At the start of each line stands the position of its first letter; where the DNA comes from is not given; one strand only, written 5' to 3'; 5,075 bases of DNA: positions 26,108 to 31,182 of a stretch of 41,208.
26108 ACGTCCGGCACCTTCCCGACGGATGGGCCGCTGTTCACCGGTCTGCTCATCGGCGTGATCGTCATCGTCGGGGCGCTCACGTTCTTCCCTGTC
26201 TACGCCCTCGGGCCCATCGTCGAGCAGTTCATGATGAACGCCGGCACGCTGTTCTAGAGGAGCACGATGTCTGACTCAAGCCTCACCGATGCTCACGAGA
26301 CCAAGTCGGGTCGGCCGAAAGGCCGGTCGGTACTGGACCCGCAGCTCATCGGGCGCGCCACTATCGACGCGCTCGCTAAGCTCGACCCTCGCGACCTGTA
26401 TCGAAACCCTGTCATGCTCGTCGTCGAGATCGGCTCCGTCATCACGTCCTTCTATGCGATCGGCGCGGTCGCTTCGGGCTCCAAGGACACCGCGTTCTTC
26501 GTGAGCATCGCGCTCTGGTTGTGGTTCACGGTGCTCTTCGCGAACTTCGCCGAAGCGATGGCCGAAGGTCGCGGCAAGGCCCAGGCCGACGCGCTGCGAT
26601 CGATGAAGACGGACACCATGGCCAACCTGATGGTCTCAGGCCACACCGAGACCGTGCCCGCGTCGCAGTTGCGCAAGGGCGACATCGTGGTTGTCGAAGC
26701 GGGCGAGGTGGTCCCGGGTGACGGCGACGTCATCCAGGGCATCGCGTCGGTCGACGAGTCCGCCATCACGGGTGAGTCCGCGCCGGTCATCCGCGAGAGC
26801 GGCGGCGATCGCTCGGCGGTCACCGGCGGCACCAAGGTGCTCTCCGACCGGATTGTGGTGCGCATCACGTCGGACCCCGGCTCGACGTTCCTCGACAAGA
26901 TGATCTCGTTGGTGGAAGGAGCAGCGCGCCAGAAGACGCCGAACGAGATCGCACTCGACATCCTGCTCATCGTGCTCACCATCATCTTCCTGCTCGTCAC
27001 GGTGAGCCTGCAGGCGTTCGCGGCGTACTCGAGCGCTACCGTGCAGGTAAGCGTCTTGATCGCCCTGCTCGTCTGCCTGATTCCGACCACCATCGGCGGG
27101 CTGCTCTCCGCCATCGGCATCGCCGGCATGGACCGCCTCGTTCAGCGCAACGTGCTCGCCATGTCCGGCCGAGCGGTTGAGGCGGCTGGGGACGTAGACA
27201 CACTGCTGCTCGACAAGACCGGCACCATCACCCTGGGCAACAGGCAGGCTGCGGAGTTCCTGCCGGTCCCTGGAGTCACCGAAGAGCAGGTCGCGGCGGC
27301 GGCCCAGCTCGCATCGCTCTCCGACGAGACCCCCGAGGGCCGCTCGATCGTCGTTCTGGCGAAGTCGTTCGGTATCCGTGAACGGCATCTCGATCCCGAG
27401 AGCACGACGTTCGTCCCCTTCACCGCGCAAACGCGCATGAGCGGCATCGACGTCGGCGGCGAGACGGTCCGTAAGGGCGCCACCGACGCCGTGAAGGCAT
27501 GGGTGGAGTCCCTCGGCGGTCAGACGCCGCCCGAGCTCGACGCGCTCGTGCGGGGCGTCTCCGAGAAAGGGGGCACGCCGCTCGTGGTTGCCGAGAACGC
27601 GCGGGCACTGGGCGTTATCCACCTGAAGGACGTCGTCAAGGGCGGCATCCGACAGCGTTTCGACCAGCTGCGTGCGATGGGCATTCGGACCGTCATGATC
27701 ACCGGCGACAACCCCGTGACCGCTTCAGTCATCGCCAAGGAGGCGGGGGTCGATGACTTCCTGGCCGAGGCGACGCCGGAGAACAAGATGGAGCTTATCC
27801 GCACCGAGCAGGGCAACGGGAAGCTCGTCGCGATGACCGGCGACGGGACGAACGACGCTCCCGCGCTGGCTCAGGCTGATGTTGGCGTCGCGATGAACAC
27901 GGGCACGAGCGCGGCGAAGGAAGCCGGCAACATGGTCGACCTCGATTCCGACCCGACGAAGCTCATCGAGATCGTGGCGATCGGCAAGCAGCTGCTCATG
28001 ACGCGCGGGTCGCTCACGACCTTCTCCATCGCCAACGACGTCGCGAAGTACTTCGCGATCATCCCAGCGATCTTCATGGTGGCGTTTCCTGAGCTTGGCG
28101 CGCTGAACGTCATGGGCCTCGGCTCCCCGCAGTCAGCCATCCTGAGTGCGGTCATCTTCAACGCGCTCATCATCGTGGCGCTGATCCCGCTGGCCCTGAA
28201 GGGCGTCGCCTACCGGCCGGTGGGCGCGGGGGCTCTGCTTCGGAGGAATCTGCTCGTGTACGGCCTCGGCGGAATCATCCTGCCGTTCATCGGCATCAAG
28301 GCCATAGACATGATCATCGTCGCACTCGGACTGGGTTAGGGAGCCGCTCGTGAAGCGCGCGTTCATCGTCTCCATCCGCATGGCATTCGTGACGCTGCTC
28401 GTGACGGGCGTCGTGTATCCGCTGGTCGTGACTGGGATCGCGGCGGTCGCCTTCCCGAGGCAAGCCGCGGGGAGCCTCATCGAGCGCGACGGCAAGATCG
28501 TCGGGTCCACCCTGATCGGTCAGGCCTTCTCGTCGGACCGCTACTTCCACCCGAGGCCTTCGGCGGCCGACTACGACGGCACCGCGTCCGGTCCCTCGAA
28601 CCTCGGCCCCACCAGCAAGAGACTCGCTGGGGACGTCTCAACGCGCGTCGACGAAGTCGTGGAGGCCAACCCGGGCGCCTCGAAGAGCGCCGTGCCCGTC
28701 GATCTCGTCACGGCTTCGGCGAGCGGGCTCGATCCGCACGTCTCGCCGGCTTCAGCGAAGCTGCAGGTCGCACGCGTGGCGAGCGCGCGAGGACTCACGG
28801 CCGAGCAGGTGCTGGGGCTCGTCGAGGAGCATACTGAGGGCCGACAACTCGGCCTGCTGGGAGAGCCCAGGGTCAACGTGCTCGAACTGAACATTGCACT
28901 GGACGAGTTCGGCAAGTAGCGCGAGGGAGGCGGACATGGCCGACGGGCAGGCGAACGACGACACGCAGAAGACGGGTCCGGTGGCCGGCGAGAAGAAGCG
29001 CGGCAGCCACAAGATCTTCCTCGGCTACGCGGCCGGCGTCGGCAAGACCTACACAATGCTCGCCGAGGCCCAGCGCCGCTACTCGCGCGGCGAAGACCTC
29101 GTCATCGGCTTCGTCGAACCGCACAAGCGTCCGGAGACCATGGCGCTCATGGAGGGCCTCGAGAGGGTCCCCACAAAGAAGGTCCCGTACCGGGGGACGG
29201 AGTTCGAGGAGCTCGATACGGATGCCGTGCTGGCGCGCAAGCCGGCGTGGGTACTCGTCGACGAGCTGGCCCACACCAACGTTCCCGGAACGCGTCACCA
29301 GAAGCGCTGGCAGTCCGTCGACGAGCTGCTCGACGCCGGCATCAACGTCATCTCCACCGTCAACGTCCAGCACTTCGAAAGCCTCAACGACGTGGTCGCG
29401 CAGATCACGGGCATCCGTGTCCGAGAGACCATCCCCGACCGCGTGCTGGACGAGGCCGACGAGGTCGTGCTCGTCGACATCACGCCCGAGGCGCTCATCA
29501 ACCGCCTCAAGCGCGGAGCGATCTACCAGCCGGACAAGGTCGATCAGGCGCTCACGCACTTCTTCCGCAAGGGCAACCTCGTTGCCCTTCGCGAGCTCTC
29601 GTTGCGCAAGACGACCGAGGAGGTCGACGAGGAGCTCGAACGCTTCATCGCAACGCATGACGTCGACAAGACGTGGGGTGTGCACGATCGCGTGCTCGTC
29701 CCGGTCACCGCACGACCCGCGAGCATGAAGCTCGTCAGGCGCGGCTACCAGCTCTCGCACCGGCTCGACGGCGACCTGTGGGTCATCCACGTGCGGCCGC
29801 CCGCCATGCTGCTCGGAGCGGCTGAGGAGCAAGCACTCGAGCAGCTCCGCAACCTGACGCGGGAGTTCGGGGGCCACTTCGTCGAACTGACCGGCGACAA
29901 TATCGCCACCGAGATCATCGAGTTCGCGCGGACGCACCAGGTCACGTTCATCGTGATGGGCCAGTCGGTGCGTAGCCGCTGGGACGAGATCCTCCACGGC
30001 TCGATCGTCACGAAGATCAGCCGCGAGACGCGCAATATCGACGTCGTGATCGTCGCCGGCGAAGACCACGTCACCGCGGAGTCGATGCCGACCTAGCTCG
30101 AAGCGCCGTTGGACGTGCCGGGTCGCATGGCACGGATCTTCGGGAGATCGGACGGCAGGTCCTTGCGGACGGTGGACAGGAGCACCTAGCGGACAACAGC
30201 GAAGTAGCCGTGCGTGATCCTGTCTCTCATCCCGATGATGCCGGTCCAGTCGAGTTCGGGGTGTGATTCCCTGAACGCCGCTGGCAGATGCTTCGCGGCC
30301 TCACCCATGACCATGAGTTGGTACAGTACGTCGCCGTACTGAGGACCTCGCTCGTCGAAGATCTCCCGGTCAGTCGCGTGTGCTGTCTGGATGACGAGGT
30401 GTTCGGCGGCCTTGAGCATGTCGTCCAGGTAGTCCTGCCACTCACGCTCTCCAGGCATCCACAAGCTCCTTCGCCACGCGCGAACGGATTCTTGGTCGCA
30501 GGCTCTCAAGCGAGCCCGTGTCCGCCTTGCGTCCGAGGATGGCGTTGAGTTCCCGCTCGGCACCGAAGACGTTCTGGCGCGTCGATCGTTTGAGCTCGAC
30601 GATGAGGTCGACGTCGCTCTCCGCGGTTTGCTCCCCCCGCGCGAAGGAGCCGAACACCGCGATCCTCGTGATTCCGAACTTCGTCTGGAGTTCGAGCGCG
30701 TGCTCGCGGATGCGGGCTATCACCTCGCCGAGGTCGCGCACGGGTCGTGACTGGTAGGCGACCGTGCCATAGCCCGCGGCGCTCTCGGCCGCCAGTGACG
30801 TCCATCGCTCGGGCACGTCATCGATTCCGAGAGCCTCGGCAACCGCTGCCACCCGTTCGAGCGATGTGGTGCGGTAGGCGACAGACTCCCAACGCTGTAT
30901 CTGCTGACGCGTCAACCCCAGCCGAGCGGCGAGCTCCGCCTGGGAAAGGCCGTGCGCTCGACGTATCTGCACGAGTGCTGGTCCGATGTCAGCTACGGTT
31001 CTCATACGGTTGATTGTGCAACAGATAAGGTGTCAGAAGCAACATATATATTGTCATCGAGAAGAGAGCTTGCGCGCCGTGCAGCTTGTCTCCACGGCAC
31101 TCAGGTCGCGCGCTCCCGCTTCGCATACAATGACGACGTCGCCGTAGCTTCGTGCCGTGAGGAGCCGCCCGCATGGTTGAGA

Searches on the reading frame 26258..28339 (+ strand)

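Call 13: search_protein_families(library=pfam, proteins=[window:26258-28339:+], max_evalue=0.001)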
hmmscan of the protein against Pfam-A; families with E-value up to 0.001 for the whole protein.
window:26258-28339:+ (693 aa): 3 families
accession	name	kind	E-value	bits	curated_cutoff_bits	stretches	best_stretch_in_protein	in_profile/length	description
PF00122.25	E1-E2_ATPase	-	2.5e-33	115.5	28.1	1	119-296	4-180/181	E1-E2 ATPase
PF00702.32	Hydrolase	-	3.7e-23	83.3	26.4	1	313-541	1-191/191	haloacid dehalogenase-like hydrolase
PF08282.18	Hydrolase_3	-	0.00058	20.1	20.9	0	522-560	204-242/255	haloacid dehalogenase-like hydrolase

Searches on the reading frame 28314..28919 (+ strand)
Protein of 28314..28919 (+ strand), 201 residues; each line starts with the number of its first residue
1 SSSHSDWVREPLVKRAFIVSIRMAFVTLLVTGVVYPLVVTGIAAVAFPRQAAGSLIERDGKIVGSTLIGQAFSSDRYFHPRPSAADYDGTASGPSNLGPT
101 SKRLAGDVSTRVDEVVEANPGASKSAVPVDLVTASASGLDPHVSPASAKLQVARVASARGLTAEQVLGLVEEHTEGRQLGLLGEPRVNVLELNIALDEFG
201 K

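Call 13: search_protein_families(library=pfam, proteins=[window:28314-28919:+], max_evalue=0.001)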
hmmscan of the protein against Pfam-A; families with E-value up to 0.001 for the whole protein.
window:28314-28919:+ (201 aa): 1 family
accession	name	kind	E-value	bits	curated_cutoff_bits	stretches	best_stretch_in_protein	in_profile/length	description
PF02669.20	KdpC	-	3e-77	258.9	24.1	1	19-198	3-182/182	K+-transporting ATPase, c chain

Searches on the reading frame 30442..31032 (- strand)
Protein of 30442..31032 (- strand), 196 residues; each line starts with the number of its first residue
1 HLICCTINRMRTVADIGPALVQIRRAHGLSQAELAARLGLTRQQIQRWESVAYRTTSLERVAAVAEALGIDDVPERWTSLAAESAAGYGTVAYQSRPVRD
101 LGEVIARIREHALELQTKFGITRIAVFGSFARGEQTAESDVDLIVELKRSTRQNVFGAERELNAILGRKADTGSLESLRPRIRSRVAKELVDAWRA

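Call 14: search_protein_families(library=pfam, proteins=[window:30442-31032:-], max_evalue=0.001)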
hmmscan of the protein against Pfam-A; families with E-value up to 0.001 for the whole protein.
window:30442-31032:- (196 aa): 10 families
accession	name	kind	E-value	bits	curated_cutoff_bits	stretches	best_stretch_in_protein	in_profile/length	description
PF01909.29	NTP_transf_2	-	3.2e-13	50.3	21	1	108-190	1-90/93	Nucleotidyltransferase domain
PF01381.28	HTH_3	-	3.7e-13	49.7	23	1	22-71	3-51/55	Helix-turn-helix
PF18765.7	Polbeta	-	2.8e-10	40.7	26.9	1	115-188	7-82/93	Polymerase beta, Nucleotidyltransferase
PF13560.12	HTH_31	-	3.1e-09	37.4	27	1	17-73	3-59/64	Helix-turn-helix domain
PF13443.12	HTH_26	-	9.6e-06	26.2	22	1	22-71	4-53/63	Cro/C1-type HTH DNA-binding domain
PF12844.13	HTH_19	-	1.7e-05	25.1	30.2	1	20-71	4-54/64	Helix-turn-helix domain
PF22600.2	MTPAP-like_central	-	4.2e-05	24.1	27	1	115-171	33-89/139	Poly(A) RNA polymerase, mitochondrial-like, central palm domain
PF13384.12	HTH_23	-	5.3e-05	23.3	24.6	1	24-48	13-37/50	Homeodomain-like domain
PF13518.12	HTH_28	-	9.6e-05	22.8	25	1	26-49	10-33/52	Helix-turn-helix domain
PF12802.13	MarR_2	-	0.00063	20.3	27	0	19-47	10-39/61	MarR family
